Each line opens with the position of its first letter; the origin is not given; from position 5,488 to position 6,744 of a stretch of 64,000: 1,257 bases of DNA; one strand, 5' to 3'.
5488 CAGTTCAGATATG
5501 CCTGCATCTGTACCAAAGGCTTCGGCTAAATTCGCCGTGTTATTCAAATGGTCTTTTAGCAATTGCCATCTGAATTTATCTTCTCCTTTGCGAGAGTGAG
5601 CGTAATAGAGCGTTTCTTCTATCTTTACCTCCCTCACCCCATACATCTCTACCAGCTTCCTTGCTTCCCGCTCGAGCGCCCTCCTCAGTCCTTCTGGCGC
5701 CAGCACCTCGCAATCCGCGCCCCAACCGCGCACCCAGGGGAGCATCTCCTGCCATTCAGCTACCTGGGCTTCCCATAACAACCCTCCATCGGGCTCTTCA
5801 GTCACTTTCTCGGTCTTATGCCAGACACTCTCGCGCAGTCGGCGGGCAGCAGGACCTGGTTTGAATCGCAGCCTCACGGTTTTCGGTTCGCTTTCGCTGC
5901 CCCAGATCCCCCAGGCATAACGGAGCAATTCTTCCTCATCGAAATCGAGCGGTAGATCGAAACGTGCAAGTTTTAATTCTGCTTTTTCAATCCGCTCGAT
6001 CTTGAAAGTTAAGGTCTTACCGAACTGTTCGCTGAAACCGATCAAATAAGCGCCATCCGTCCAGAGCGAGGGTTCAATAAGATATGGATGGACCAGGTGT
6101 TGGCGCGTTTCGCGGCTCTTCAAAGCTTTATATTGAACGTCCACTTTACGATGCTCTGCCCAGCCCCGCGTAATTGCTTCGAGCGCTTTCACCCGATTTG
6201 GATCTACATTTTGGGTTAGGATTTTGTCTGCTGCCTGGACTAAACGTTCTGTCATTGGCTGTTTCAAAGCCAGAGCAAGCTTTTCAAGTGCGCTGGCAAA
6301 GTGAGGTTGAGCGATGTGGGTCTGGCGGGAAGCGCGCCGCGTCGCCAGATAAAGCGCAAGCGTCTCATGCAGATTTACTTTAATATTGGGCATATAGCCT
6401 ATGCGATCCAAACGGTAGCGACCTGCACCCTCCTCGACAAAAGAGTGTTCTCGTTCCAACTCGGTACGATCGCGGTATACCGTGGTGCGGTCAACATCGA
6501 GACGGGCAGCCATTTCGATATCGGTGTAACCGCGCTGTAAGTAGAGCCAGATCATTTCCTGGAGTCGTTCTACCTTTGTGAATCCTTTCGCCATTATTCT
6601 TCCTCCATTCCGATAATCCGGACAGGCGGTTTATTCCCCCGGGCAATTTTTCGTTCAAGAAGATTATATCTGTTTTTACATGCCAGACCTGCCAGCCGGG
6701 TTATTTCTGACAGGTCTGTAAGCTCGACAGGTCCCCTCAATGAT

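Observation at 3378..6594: Complete HTH-WYL-WCX transcription-factor module read in-frame with Cas3 of a type I-C system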

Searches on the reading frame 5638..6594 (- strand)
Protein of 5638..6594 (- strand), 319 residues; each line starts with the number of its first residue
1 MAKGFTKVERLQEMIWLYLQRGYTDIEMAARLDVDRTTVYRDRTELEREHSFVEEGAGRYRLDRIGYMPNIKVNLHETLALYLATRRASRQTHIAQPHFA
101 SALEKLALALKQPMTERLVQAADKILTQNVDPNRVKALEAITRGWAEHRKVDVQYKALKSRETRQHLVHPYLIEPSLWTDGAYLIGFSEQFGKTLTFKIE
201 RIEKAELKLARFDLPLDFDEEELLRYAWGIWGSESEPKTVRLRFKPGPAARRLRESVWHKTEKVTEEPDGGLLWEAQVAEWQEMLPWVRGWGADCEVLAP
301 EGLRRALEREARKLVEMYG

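Call 25: search_solved_structures(query=window:5638-6594:-, max_evalue=1, show_alignments=2)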
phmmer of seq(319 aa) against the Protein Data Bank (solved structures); distinct sequences matched with E-value up to 1: 9.
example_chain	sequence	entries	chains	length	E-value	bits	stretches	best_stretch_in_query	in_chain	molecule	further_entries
9cu3_B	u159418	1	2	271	1.4e-06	31.2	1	168-314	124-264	WYL domain-containing protein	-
9pfq_Q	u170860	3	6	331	1.6e-06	31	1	99-314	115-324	WYL domain-containing protein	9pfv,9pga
7u02_B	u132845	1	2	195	1.6e-06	31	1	181-314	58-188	WYL domain-containing protein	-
8tp8_A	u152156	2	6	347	1.7e-06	30.9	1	99-314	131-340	DeoR-family transcriptional regulator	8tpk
7tzv_A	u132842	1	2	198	1.7e-06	30.9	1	181-314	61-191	WYL domain-containing protein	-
6sj9_A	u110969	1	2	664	0.00049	22.8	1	99-206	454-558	Proteasome accessory factor B/C (PafBC)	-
7p5x_AX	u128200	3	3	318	0.023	17.4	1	259-318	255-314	PafC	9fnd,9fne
6xkk_A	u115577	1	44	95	0.73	12.4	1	121-169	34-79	NACHT, LRR and PYD domains-containing protein 1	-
4ifp_A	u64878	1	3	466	0.82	12.2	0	121-169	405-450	Maltose-binding periplasmic protein,NACHT, LRR and PYD domains-containing protein 1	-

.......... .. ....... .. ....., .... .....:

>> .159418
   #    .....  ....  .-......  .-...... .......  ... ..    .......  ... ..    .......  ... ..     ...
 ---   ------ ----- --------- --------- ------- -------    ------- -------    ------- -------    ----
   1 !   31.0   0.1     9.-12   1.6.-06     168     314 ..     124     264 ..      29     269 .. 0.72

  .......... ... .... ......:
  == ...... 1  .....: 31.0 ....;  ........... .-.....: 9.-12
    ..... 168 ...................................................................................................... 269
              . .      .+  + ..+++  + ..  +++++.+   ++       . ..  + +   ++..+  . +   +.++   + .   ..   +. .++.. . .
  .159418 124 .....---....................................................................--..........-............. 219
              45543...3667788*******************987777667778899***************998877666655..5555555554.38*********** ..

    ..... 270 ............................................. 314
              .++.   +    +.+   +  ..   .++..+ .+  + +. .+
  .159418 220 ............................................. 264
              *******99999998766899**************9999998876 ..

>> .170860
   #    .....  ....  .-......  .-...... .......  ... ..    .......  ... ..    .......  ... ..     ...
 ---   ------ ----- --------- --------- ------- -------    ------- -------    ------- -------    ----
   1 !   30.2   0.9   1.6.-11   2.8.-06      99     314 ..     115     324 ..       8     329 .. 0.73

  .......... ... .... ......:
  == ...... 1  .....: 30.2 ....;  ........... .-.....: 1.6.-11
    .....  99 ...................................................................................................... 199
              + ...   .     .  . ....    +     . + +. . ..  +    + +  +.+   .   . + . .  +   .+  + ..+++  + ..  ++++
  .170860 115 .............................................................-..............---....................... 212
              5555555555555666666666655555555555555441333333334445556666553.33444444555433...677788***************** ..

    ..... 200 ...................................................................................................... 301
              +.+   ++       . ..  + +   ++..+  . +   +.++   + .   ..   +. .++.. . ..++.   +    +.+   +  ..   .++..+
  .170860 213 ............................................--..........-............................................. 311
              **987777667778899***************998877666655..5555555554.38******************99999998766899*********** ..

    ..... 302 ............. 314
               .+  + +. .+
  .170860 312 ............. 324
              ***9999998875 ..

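Call 30: find_related_loci(query=A1, collection=genome_contigs, flank=10000)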
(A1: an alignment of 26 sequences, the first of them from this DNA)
Query A1 (319 aa) in genome_contigs; peptide patterns used: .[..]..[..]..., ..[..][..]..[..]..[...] (x = any residue, [..] = any of these).
472 stretches matched a pattern; 439 encode a relative of the query (tblastn E <= 1e-3); the best 80 are kept; 80 distinct loci.
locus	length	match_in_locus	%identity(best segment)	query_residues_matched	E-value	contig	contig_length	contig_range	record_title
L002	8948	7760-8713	62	1-318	3e-130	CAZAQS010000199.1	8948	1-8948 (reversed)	MAG TPA_asm: uncultured Anaerolineaceae bacterium isolate SRP217488_co1_79 genome assembly, contig: NODE_6820_length_894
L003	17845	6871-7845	62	1-318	3e-130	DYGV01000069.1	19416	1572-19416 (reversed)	MAG TPA_asm: Anaerolinea thermophila isolate BE2012_54_8 Afr_mines_BE2012_1373_length_19416_cov_3_287279, whole genome s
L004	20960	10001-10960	61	1-319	5e-130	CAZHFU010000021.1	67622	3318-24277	MAG TPA_asm: uncultured Anaerolinea sp. isolate SRP220891_co2_410 genome assembly, contig: NODE_540_length_67622_cov_25.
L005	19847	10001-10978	61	1-319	1e-128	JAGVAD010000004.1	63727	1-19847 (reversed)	MAG: Anaerolineales bacterium isolate DeMMO6_43 c_000000043726, whole genome shotgun sequence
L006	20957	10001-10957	62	1-318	2e-125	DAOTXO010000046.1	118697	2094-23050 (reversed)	MAG TPA_asm: Anaerolineae bacterium isolate H21_261 k133_1454307, whole genome shotgun sequence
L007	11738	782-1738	62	1-318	2e-125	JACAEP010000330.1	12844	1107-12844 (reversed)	MAG: Chloroflexota bacterium isolate L.E.CH.43_1 k119_1433258, whole genome shotgun sequence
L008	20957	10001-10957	59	1-318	3e-124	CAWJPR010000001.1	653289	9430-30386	MAG: uncultured Chloroflexia bacterium isolate MFD02979.bin.1.11 genome assembly, contig: contig_11612, whole genome sho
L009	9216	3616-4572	59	1-319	2e-122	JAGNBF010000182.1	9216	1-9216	MAG: Chloroflexota bacterium isolate Go_Eff_bin_125 Go_Eff_18690_length_9216_cov_13.132578, whole genome shotgun sequenc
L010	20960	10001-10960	58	1-319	2e-121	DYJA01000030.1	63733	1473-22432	MAG TPA_asm: Candidatus Aquidulcis sp. isolate FI88_2_58_12 Afr_mines_FI88_206_length_63733_cov_5_031581, whole genome s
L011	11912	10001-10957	59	1-319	6e-121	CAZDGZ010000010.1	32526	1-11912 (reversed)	MAG TPA_asm: uncultured Anaerolineaceae bacterium isolate binchicken_co291_55 genome assembly, contig: NODE_208_length_3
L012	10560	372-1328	56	1-319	4e-120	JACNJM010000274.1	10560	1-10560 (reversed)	MAG: Anaerolineae bacterium isolate NIOZ-UU35 NIOZ-UU_NODE_7885_length_10560_cov_9.95878, whole genome shotgun sequence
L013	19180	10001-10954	57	1-318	1e-119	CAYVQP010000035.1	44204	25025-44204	MAG TPA_asm: uncultured Ardenticatenaceae bacterium isolate SRP173033_co3_129 genome assembly, contig: NODE_790_length_4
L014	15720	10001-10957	59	1-319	4e-119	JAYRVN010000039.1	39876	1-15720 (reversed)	MAG: Chloroflexota bacterium isolate NJ_NJASGE3bin.21 k141_111524, whole genome shotgun sequence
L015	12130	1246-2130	60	6-300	2e-118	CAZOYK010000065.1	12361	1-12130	MAG TPA_asm: uncultured Anaerolineaceae bacterium isolate binchicken_co27_397 genome assembly, contig: NODE_9097_length_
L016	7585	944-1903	58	1-318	1e-118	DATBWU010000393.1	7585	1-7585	MAG TPA_asm: Anaerolineae bacterium isolate SMAG_U7549 k141_1086216, whole genome shotgun sequence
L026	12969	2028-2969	55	4-318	2e-114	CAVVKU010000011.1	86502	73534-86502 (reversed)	MAG: uncultured Gammaproteobacteria bacterium isolate MFD04780.bin.2.110 genome assembly, contig: contig_14889, whole ge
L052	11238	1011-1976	57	1-319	3e-109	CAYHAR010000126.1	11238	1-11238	MAG TPA_asm: uncultured Anaerolineae bacterium isolate ERP119294_co1_453 genome assembly, contig: NODE_7888_length_11238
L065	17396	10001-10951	52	1-318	7e-106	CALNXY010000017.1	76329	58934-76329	MAG: uncultured Caldilineaceae bacterium isolate HOU_bin.0074 genome assembly, contig: contig_15594, whole genome shotgu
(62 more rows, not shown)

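Call 32: search_protein_representatives(protein=window:5638-6594:-)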
Query: 319 residues. Proteins with E-value up to 0.001 (for the whole library): 6212; up to 1e-10: 2029; up to 1e-30: 273. The best 150 are listed.
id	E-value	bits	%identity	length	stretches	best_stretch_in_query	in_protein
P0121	2.1e-124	431.4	64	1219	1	1-319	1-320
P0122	4.4e-112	391.0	57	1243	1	1-318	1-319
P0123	1.5e-110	385.9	57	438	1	1-319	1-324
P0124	3.3e-109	381.5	55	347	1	1-319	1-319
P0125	3.2e-106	371.7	54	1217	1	3-318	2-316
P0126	7.7e-105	367.2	54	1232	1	1-318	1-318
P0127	2.1e-103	362.4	53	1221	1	1-318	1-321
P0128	2.5e-102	358.9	53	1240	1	1-319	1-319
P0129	4.8e-102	358.0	54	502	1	1-318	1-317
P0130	7.7e-101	354.0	50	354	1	3-318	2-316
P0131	3.0e-96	339.0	52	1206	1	16-317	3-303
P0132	1.3e-94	333.6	51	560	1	3-318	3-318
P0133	7.7e-85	301.5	42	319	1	1-315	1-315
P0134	4.2e-84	299.0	45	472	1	3-318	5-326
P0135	6.9e-84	298.3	46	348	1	1-319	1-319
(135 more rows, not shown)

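Call 33: search_protein_families(library=pfam, proteins=[L005:10001-13672:+, L010:10001-13687:+, L003:6871-10377:+, L012:372-3845:+, L015:1231-4665:+, L052:1011-4757:+, L065:10001-11575:+, L006:10001-11044:+], max_evalue=0.001)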
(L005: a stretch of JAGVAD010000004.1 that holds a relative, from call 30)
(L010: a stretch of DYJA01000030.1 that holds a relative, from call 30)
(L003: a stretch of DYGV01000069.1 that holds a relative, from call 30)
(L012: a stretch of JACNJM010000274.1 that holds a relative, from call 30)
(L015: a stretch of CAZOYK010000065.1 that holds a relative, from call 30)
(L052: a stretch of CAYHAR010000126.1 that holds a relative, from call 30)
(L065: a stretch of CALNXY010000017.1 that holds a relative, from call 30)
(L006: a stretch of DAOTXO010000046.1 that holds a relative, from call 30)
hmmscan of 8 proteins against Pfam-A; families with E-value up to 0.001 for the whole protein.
L005:10001-13672:+ (1223 aa): 7 families
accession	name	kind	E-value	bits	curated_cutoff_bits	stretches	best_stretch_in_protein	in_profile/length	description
PF18019.7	Cas3_HD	-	2.1e-49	168.8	23.1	1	339-550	1-207/207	Cas3, HD domain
PF22590.2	Cas3-like_C_2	-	3.1e-39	134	27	1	868-972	2-105/106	CRISPR-associated nuclease/helicase Cas3, C-terminal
PF25583.1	WCX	-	3.7e-18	66.1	23.9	1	243-322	1-76/76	WCX domain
PF00270.35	DEAD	-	1.3e-10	41.7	26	1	615-800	13-163/167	DEAD/DEAH box helicase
PF18395.6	Cas3_C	-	2e-07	31.9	27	1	1111-1216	1-107/107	Cas3 C-terminal domain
PF00271.37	Helicase_C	-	1.8e-06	28.6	23.5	1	860-971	5-109/110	Helicase conserved C-terminal domain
PF13280.12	WYL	-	9.7e-06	25.9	21.8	1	137-213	2-69/70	WYL domain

L010:10001-13687:+ (1228 aa): 7 families
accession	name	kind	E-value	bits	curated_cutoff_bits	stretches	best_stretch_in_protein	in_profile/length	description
PF18019.7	Cas3_HD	-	8.4e-40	137.4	23.1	1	337-548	1-207/207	Cas3, HD domain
PF22590.2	Cas3-like_C_2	-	2.1e-39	134.5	27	1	872-976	2-106/106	CRISPR-associated nuclease/helicase Cas3, C-terminal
PF25583.1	WCX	-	4.4e-16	59.4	23.9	1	236-316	1-76/76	WCX domain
PF18395.6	Cas3_C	-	3.1e-13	50.6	27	1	1108-1215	1-107/107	Cas3 C-terminal domain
PF00270.35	DEAD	-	4.4e-10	40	26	1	618-798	16-163/167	DEAD/DEAH box helicase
PF00271.37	Helicase_C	-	7.6e-08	33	23.5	1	861-974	2-109/110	Helicase conserved C-terminal domain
PF13280.12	WYL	-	8.2e-05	23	21.8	1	137-206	2-69/70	WYL domain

L003:6871-10377:+ (1168 aa): 7 families
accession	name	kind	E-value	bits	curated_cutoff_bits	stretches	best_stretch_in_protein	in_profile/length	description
PF18019.7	Cas3_HD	-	1.2e-48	166.3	23.1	1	339-550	1-207/207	Cas3, HD domain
PF22590.2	Cas3-like_C_2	-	7e-39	132.8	27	1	868-972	2-105/106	CRISPR-associated nuclease/helicase Cas3, C-terminal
PF25583.1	WCX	-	2.5e-17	63.4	23.9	1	243-322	1-76/76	WCX domain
PF00270.35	DEAD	-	1e-11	45.3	26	1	617-800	15-164/167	DEAD/DEAH box helicase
PF00271.37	Helicase_C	-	1.1e-06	29.3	23.5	1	863-971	8-109/110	Helicase conserved C-terminal domain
PF13280.12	WYL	-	5.9e-06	26.6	21.8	1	137-214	2-70/70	WYL domain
PF04851.21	ResIII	-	0.0002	21.7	22.5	0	610-769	20-139/164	Type III restriction enzyme, res subunit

L012:372-3845:+ (1157 aa): 9 families
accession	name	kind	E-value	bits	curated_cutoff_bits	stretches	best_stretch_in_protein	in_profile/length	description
PF22590.2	Cas3-like_C_2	-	3.7e-20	72.6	27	1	834-931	2-104/106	CRISPR-associated nuclease/helicase Cas3, C-terminal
PF25583.1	WCX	-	4.4e-15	56.2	23.9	1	237-314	2-75/76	WCX domain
PF04851.21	ResIII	-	1.7e-10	41.5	22.5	1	587-740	20-134/164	Type III restriction enzyme, res subunit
PF18019.7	Cas3_HD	-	4.4e-09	37.1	23.1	1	366-477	58-159/207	Cas3, HD domain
PF00271.37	Helicase_C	-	9.3e-09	36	23.5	1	832-932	13-110/110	Helicase conserved C-terminal domain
PF00270.35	DEAD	-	2.3e-08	34.4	26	1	603-774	19-161/167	DEAD/DEAH box helicase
PF01966.28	HD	-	5.9e-07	30.2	22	1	343-445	3-89/116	HD domain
PF02562.22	PhoH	-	5.5e-05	23.2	27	0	596-639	17-60/205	PhoH-like protein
PF13280.12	WYL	-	9.2e-05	22.8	21.8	1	137-205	2-68/70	WYL domain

L015:1231-4665:+ (1144 aa): 9 families
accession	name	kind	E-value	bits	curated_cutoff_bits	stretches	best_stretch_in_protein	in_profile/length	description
PF22590.2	Cas3-like_C_2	-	3.2e-19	69.6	27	1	829-923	3-104/106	CRISPR-associated nuclease/helicase Cas3, C-terminal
PF25583.1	WCX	-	7.6e-17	61.9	23.9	1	236-315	1-76/76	WCX domain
PF00270.35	DEAD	-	3.2e-11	43.7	26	1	608-767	20-161/167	DEAD/DEAH box helicase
PF13280.12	WYL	-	6e-10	39.4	21.8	1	137-205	2-68/70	WYL domain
PF04851.21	ResIII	-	1.6e-09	38.3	22.5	1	596-733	18-134/164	Type III restriction enzyme, res subunit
PF00271.37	Helicase_C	-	1.2e-08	35.6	23.5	1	826-924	13-110/110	Helicase conserved C-terminal domain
PF18019.7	Cas3_HD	-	1.2e-06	29.2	23.1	1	357-485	49-168/207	Cas3, HD domain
PF01966.28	HD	-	0.00046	20.9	22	0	343-448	3-90/116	HD domain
PF13401.12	AAA_22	-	0.00048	20.9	27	0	602-763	5-122/130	AAA domain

L052:1011-4757:+ (1248 aa): 7 families
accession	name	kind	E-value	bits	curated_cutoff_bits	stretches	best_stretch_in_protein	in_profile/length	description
PF18019.7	Cas3_HD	-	4.4e-41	141.6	23.1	1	336-560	1-207/207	Cas3, HD domain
PF22590.2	Cas3-like_C_2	-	1.2e-35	122.4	27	1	874-989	2-105/106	CRISPR-associated nuclease/helicase Cas3, C-terminal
PF25583.1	WCX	-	2.4e-16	60.3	23.9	1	238-318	1-76/76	WCX domain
PF00270.35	DEAD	-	7.4e-12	45.7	26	1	627-806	16-164/167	DEAD/DEAH box helicase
PF13280.12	WYL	-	1.5e-06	28.6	21.8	1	139-207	2-68/70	WYL domain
PF04851.21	ResIII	-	3e-05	24.4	22.5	1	626-776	24-140/164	Type III restriction enzyme, res subunit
PF00271.37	Helicase_C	-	0.00018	22.2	23.5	0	866-988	5-109/110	Helicase conserved C-terminal domain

L065:10001-11575:+ (524 aa): 3 families
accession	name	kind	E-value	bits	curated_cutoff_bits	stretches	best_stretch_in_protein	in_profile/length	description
PF18019.7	Cas3_HD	-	3.8e-35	122.2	23.1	1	330-503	1-171/207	Cas3, HD domain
PF25583.1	WCX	-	2.5e-17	63.4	23.9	1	236-313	2-75/76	WCX domain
PF13280.12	WYL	-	2.4e-08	34.3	21.8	1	136-205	1-68/70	WYL domain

L006:10001-11044:+ (347 aa): 2 families
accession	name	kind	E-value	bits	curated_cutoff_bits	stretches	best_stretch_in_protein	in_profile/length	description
PF25583.1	WCX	-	2e-17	63.7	23.9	1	237-315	1-75/76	WCX domain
PF13280.12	WYL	-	1.9e-09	37.8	21.8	1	138-206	2-68/70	WYL domain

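Call 53: predict_structure(alignment_id=A1)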
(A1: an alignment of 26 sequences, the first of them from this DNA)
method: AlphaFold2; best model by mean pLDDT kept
length: 319 residues; sequences in the alignment: 26
mean_pLDDT: 78.8   pTM: 0.60
mean pLDDT of the five models: 78.8, 75.8, 75.3, 73.4, 72.9
residues with pLDDT >= 90: 83; 70-90: 152; 50-70: 76; < 50: 8
segments of 3 or more residues with pLDDT < 50: 1-3, 68-71
pLDDT, mean of each block of 10 residues (from residue 1): 69 82 88 89 91 86 61 52 63 59 62 60 62 76 78 85 89 76 85 85 90 79 66 70 94 84 93 90 86 93 92 89
secondary structure, 60 per line:
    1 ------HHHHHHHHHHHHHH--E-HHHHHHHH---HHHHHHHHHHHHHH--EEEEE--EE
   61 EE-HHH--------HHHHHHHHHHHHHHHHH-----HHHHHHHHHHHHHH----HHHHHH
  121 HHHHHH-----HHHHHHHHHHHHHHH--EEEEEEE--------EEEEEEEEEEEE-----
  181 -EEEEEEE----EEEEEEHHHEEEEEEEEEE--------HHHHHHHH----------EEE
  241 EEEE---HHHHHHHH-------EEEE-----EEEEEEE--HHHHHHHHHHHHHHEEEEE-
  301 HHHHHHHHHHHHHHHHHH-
elements in order: H7-20 H25-32 H36-49 E52-56 E59-62 H75-91 H97-110 H115-126 H132-146 E149-155 E164-175 E182-188 E193-198 E202-211 H220-227 E238-244 H248-255 E263-266 E272-278 H281-294 E295-299 H301-318
